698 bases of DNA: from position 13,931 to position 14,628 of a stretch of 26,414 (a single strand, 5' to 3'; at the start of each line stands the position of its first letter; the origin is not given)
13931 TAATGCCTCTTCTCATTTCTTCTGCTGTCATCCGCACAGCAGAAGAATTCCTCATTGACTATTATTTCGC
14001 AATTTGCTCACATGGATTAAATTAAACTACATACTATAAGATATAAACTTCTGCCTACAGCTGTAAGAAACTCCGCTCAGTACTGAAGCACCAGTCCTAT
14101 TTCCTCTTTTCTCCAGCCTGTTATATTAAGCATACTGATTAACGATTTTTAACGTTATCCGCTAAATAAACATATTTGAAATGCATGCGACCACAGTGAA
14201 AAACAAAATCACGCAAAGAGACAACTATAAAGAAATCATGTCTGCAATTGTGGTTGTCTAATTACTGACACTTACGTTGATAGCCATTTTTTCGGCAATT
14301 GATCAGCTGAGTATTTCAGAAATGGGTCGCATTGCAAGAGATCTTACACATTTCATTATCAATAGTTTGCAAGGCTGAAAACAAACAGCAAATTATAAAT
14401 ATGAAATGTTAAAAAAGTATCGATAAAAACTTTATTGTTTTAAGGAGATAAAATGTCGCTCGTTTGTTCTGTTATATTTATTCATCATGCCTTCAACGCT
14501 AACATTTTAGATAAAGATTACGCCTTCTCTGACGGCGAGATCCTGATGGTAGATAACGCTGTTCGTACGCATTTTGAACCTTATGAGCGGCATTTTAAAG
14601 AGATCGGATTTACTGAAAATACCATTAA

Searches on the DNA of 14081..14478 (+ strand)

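Call 4: search_dna_similar(query=window:14081-14478:+, collection=ecoli_genomes, mode=near, max_rows=40)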
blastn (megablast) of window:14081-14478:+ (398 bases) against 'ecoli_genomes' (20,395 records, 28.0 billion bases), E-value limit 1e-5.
Records with a match: 5377; places in all: 5382; records where one place covers at least 80% of the query: 5366.
Genomes with a match: 5376 of 5426; with a place that covers at least 80% of the query: 5365. Places per genome that has any: lowest 1, median 1, highest 2. On chromosomes: 5377 places; on plasmids: 5.
Best place of each record, by identity: >=99% 1278; 95-99% 3504; 90-95% 594; 80-90% 1.
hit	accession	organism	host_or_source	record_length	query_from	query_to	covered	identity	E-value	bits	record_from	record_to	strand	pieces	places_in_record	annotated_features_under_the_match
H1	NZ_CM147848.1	Escherichia coli strain 52F4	Calf of Bos taurus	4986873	1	398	100%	100.0%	0e+0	736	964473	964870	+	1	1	safA: two-component system connector SafA | ydeO: acid stress response transcriptional regulator YdeO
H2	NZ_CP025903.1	Escherichia coli strain 300709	Homo sapiens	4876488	1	398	100%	99.7%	0e+0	730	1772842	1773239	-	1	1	safA: two-component system connector SafA | ydeO: acid stress response transcriptional regulator YdeO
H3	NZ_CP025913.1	Escherichia coli strain 203740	Homo sapiens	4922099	1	398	100%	99.7%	0e+0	730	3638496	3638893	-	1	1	safA: two-component system connector SafA | ydeO: acid stress response transcriptional regulator YdeO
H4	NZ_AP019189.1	Escherichia coli strain M217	Homo sapiens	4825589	1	398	100%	99.7%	0e+0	730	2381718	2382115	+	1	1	safA: two-component system connector SafA | ydeO: acid stress response transcriptional regulator YdeO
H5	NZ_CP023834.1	Escherichia coli strain 4/2-1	Homo sapiens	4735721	1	398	100%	99.7%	0e+0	730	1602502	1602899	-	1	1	safA: two-component system connector SafA | ydeO: acid stress response transcriptional regulator YdeO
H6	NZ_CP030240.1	Escherichia coli strain ER1709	-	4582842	1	398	100%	99.7%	0e+0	730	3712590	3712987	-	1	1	safA: two-component system connector SafA | ydeO: acid stress response transcriptional regulator YdeO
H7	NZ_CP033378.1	Escherichia coli strain L73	goose anus swab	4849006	1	398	100%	99.7%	0e+0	730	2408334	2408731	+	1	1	safA: two-component system connector SafA | ydeO: acid stress response transcriptional regulator YdeO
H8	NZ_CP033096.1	Escherichia coli strain CP53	pig feces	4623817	1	398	100%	99.7%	0e+0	730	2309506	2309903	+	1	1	safA: two-component system connector SafA | ydeO: acid stress response transcriptional regulator YdeO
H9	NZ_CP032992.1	Escherichia coli strain W5-6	Jin River water W5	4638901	1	398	100%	99.7%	0e+0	730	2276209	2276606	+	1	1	safA: two-component system connector SafA | ydeO: acid stress response transcriptional regulator YdeO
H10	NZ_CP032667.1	Escherichia coli str. K-12 substr. MG1655 strain K-12 ...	Laboratory strain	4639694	1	398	100%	99.7%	0e+0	730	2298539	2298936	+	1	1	safA: two-component system connector SafA | ydeO: acid stress response transcriptional regulator YdeO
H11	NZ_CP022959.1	Escherichia coli ATCC 8739 strain ATCC 8739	stepwise adaptation to AgNO3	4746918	1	398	100%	99.7%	0e+0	730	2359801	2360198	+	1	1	safA: two-component system connector SafA | ydeO: acid stress response transcriptional regulator YdeO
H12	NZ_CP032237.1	Escherichia coli strain ECCWS199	chicken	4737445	1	398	100%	99.7%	0e+0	730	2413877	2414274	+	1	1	safA: two-component system connector SafA | ydeO: acid stress response transcriptional regulator YdeO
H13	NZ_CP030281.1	Escherichia coli strain E308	Broiler chicken farm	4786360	1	398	100%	99.7%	0e+0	730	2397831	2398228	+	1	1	safA: two-component system connector SafA | ydeO: acid stress response transcriptional regulator YdeO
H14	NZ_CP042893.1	Escherichia coli strain CFSAN061772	missing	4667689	1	398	100%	99.7%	0e+0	730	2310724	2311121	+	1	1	safA: two-component system connector SafA | ydeO: acid stress response transcriptional regulator YdeO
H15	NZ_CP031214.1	Escherichia coli strain C600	Homo sapiens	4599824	1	398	100%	99.7%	0e+0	730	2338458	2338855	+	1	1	safA: two-component system connector SafA | ydeO: acid stress response transcriptional regulator YdeO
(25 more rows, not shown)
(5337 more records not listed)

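Call 6: get_annotated_region(hit=H1, flank=6000)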
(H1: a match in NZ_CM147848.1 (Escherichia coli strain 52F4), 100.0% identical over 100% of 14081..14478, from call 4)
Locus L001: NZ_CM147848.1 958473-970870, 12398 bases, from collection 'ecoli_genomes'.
description: Escherichia coli strain 52F4 chromosome, whole genome shotgun sequence
organism: Escherichia coli strain 52F4 (NCBI taxid 562)
replicon: chromosome; assembly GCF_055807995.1
host: -; source: Calf of Bos taurus; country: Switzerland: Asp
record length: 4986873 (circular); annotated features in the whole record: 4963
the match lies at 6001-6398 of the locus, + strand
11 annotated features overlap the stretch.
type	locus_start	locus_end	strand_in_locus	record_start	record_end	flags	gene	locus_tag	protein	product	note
CDS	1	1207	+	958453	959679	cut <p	ydeT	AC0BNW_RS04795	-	fimbria/pilus outer membrane usher protein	incomplete; partial in the middle of a contig; missing N-terminus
CDS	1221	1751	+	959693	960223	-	fimF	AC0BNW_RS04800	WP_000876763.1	type 1 fimbrial adaptor subunit FimF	-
CDS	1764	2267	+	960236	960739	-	fimG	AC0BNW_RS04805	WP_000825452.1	type 1 fimbrial minor subunit FimG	-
CDS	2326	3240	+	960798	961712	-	ydeQ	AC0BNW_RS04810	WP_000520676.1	fimbrial protein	-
CDS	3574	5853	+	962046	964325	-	ydeP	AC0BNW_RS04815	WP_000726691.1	acid resistance putative oxidoreductase YdeP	-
CDS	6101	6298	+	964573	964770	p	safA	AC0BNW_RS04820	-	two-component system connector SafA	internal stop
CDS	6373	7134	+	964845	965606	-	ydeO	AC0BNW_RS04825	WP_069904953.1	acid stress response transcriptional regulator YdeO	-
CDS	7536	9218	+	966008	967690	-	ydeN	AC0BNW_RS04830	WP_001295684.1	sulfatase-like hydrolase/transferase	-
CDS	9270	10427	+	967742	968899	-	ydeM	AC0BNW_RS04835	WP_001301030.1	anaerobic sulfatase maturase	-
CDS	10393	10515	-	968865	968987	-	-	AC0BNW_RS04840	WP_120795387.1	protein YneP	-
CDS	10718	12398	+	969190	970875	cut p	yddA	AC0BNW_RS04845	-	ABC transporter ATP-binding protein/permease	internal stop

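Call 7: get_annotated_region(hit=H10, flank=6000)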
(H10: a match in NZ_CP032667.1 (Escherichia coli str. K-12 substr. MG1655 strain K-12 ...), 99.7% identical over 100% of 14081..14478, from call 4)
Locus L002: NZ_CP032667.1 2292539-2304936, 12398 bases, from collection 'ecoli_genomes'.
description: Escherichia coli str. K-12 substr. MG1655 strain K-12 chromosome, complete genome
organism: Escherichia coli str. K-12 substr. MG1655 strain K-12 substr. MG1655 (NCBI taxid 511145)
replicon: chromosome; assembly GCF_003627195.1
host: -; source: Laboratory strain; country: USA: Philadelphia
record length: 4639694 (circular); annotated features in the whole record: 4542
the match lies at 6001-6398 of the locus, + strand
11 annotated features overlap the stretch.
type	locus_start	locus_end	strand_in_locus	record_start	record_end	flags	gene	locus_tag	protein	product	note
CDS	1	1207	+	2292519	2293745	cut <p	ydeT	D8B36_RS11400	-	fimbria/pilus outer membrane usher protein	incomplete; partial in the middle of a contig; missing N-terminus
CDS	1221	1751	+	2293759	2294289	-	ydeS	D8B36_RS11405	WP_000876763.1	fimbrial protein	-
CDS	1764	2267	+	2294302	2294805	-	ydeR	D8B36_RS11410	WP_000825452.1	fimbrial protein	-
CDS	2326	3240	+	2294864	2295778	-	ydeQ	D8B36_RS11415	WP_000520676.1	fimbrial protein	-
CDS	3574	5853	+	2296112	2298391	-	ydeP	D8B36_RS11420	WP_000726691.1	acid resistance putative oxidoreductase YdeP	-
CDS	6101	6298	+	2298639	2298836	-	safA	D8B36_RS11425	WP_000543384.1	two-component system connector SafA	-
CDS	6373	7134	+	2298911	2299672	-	ydeO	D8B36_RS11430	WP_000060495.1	acid stress response transcriptional regulator YdeO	-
CDS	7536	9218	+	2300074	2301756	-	ydeN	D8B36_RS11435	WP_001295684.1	sulfatase-like hydrolase/transferase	-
CDS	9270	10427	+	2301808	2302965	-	ydeM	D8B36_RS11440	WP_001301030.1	anaerobic sulfatase maturase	-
CDS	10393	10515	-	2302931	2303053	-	-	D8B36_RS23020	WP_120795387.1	protein YneP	-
CDS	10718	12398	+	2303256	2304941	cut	yddA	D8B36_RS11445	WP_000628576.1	ABC transporter ATP-binding protein/permease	-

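Call 12: search_dna_similar(query=window:14226-14294:+, collection=ecoli_genomes, mode=near, max_rows=15)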
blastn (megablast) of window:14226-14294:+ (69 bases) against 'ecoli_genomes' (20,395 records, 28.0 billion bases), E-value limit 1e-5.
Records with a match: 2913; places in all: 2913; records where one place covers at least 80% of the query: 2913.
Genomes with a match: 2913 of 5426; with a place that covers at least 80% of the query: 2913. Places per genome that has any: lowest 1, median 1, highest 1. On chromosomes: 2912 places; on plasmids: 1.
Best place of each record, by identity: >=99% 1; 95-99% 2852; 90-95% 60.
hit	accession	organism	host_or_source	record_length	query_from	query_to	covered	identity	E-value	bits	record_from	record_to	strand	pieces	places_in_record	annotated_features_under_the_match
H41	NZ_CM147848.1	Escherichia coli strain 52F4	Calf of Bos taurus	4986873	1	69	100%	100.0%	2e-27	128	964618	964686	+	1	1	safA: two-component system connector SafA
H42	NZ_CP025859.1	Escherichia coli strain 504239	Homo sapiens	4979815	1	69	100%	98.6%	1e-25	122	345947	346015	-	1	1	safA: two-component system connector SafA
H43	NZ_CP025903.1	Escherichia coli strain 300709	Homo sapiens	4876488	1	69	100%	98.6%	1e-25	122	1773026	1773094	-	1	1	safA: two-component system connector SafA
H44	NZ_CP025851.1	Escherichia coli strain 510016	Homo sapiens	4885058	1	69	100%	98.6%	1e-25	122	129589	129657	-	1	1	safA: two-component system connector SafA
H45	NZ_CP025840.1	Escherichia coli strain 214-4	Homo sapiens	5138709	1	69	100%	98.6%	1e-25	122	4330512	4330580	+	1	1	safA: two-component system connector SafA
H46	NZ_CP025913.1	Escherichia coli strain 203740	Homo sapiens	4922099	1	69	100%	98.6%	1e-25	122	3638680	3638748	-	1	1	safA: two-component system connector SafA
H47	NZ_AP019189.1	Escherichia coli strain M217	Homo sapiens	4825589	1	69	100%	98.6%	1e-25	122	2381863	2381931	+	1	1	safA: two-component system connector SafA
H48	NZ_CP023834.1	Escherichia coli strain 4/2-1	Homo sapiens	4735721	1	69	100%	98.6%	1e-25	122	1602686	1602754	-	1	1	safA: two-component system connector SafA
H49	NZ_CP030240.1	Escherichia coli strain ER1709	-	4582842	1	69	100%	98.6%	1e-25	122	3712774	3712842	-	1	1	safA: two-component system connector SafA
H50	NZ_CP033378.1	Escherichia coli strain L73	goose anus swab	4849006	1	69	100%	98.6%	1e-25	122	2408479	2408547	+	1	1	safA: two-component system connector SafA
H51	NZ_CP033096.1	Escherichia coli strain CP53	pig feces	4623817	1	69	100%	98.6%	1e-25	122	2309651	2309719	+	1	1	safA: two-component system connector SafA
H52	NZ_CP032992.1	Escherichia coli strain W5-6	Jin River water W5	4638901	1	69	100%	98.6%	1e-25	122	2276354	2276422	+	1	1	safA: two-component system connector SafA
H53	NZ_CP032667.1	Escherichia coli str. K-12 substr. MG1655 strain K-12 ...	Laboratory strain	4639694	1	69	100%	98.6%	1e-25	122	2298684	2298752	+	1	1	safA: two-component system connector SafA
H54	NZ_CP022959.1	Escherichia coli ATCC 8739 strain ATCC 8739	stepwise adaptation to AgNO3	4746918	1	69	100%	98.6%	1e-25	122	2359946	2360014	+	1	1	safA: two-component system connector SafA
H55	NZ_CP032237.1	Escherichia coli strain ECCWS199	chicken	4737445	1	69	100%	98.6%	1e-25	122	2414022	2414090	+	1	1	safA: two-component system connector SafA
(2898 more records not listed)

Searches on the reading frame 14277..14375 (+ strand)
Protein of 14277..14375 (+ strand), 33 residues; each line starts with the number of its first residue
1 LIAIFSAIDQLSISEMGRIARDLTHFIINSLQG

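Call 28: find_encoding_contigs(protein=window:14277-14375:+, flank=3000, max_places=10)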
Protein seq(33 aa) (33 aa): no gene with exactly this product is on record in the collection.

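Call 43: search_protein_families(proteins=[window:14277-14375:+], library=ncbifam, max_evalue=0.01)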
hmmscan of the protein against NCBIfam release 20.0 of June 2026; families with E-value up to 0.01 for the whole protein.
seq(33 aa): 0 families
